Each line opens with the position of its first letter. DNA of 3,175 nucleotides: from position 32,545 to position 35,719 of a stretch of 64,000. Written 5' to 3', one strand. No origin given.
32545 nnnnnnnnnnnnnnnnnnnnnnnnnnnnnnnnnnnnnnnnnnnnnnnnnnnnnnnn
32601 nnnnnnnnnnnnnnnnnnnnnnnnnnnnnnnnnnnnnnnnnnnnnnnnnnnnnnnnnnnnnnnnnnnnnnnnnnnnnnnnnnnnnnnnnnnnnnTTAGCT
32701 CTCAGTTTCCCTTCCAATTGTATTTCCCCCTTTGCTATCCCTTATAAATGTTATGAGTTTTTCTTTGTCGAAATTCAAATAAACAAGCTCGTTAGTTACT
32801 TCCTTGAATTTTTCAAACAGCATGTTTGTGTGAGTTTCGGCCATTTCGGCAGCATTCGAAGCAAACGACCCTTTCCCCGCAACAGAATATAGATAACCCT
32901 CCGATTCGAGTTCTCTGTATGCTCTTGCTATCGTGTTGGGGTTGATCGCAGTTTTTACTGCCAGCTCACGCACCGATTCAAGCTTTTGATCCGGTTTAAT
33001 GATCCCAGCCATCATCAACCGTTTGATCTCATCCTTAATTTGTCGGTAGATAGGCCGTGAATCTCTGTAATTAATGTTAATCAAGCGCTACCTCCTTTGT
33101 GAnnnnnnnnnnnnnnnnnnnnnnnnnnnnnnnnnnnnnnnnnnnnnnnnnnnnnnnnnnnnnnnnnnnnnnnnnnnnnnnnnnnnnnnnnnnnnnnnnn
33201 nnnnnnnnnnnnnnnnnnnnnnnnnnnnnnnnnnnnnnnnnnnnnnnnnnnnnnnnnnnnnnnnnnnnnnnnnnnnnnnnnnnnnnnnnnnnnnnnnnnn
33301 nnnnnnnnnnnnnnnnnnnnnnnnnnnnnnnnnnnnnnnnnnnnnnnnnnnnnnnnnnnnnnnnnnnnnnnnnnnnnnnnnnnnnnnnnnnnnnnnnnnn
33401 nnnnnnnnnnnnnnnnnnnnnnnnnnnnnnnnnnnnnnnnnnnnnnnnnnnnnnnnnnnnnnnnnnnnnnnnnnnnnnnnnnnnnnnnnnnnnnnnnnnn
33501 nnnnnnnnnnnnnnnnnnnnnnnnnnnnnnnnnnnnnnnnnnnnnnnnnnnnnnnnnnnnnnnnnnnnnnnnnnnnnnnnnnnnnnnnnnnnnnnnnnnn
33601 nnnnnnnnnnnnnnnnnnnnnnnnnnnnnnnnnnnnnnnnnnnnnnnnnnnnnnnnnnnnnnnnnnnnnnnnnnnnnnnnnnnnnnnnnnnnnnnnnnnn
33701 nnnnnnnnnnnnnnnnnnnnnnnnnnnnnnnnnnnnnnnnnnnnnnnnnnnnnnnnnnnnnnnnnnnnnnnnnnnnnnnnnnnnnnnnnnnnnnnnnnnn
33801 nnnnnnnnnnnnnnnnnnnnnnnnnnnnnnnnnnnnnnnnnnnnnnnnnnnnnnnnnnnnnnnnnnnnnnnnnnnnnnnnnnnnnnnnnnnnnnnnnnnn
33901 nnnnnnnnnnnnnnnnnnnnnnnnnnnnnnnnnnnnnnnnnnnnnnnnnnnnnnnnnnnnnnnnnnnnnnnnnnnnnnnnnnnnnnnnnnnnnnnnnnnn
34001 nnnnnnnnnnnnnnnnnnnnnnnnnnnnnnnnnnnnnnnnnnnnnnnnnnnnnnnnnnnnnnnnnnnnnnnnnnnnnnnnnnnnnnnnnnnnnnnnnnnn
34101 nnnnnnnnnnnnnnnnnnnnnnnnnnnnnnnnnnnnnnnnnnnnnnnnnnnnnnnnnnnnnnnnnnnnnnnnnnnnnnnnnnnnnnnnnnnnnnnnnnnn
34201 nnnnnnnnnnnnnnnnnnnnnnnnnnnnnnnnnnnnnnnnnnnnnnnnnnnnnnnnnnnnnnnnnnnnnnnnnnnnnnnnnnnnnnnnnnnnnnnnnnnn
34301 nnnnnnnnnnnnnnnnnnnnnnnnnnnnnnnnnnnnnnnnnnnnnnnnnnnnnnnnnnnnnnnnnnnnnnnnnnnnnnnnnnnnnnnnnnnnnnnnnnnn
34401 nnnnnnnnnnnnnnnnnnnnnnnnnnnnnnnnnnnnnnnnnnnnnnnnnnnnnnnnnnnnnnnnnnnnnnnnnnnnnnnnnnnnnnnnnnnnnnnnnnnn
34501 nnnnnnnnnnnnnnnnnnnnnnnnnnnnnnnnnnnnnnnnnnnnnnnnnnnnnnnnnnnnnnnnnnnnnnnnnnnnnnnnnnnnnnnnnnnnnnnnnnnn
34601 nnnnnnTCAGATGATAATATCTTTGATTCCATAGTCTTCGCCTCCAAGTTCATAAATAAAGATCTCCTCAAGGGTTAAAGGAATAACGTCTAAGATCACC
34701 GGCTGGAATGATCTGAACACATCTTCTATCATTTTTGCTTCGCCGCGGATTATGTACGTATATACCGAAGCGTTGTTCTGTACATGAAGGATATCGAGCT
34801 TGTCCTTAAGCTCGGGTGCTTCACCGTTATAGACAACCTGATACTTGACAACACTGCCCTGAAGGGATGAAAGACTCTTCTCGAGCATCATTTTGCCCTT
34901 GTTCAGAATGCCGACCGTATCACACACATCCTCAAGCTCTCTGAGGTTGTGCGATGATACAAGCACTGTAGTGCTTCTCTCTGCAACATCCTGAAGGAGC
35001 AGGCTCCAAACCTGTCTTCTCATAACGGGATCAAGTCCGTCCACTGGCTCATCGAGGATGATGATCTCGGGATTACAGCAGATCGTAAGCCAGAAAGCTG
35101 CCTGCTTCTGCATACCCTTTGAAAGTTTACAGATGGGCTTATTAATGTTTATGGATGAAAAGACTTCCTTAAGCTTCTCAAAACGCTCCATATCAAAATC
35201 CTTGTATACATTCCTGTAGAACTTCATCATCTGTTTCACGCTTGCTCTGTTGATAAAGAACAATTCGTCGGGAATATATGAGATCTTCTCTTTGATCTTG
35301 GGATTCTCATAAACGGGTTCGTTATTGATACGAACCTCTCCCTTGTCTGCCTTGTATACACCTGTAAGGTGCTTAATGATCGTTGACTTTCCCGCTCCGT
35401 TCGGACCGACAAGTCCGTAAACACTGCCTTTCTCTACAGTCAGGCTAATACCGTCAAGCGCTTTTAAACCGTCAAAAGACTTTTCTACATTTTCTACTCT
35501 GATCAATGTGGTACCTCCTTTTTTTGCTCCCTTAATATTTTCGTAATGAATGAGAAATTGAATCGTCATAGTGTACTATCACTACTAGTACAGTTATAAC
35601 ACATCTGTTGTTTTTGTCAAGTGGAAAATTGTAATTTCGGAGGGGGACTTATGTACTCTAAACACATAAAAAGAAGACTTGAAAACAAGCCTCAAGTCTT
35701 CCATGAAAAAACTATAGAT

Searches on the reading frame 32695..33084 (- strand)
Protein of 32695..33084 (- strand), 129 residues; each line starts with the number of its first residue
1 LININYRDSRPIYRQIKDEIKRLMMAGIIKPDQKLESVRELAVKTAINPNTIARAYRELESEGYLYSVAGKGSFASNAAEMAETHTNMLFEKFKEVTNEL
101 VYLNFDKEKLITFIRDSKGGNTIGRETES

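Call 84: search_protein_families(library=pfam, proteins=[window:32695-33084:-], max_evalue=0.00001)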
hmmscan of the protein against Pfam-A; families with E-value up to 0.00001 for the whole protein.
window:32695-33084:- (129 aa): 1 family
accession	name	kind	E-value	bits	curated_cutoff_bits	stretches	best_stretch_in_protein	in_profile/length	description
PF00392.27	GntR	-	2.8e-12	46.5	27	1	13-74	2-63/64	Bacterial regulatory proteins, gntR family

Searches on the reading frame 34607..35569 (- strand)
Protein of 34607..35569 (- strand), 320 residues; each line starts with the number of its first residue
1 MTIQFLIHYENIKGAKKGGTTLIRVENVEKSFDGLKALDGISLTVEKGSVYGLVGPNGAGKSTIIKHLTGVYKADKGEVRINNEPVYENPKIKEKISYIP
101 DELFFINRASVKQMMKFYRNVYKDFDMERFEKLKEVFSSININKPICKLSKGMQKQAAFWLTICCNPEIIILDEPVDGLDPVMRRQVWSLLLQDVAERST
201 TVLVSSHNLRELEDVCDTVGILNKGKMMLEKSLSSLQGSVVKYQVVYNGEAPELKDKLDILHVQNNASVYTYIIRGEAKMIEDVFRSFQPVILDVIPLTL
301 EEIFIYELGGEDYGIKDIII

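Call 84: search_protein_families(library=pfam, proteins=[window:34607-35569:-], max_evalue=0.00001)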
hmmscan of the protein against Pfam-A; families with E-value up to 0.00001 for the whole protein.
window:34607-35569:- (320 aa): 2 families
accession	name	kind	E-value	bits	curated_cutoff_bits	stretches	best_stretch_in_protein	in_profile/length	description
PF00005.33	ABC_tran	-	3.2e-27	96.2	25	1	38-176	1-136/137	ABC transporter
PF13304.12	AAA_21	-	6.8e-12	46.5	27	1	145-211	234-302/304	AAA domain, putative AbiEii toxin, Type IV TA system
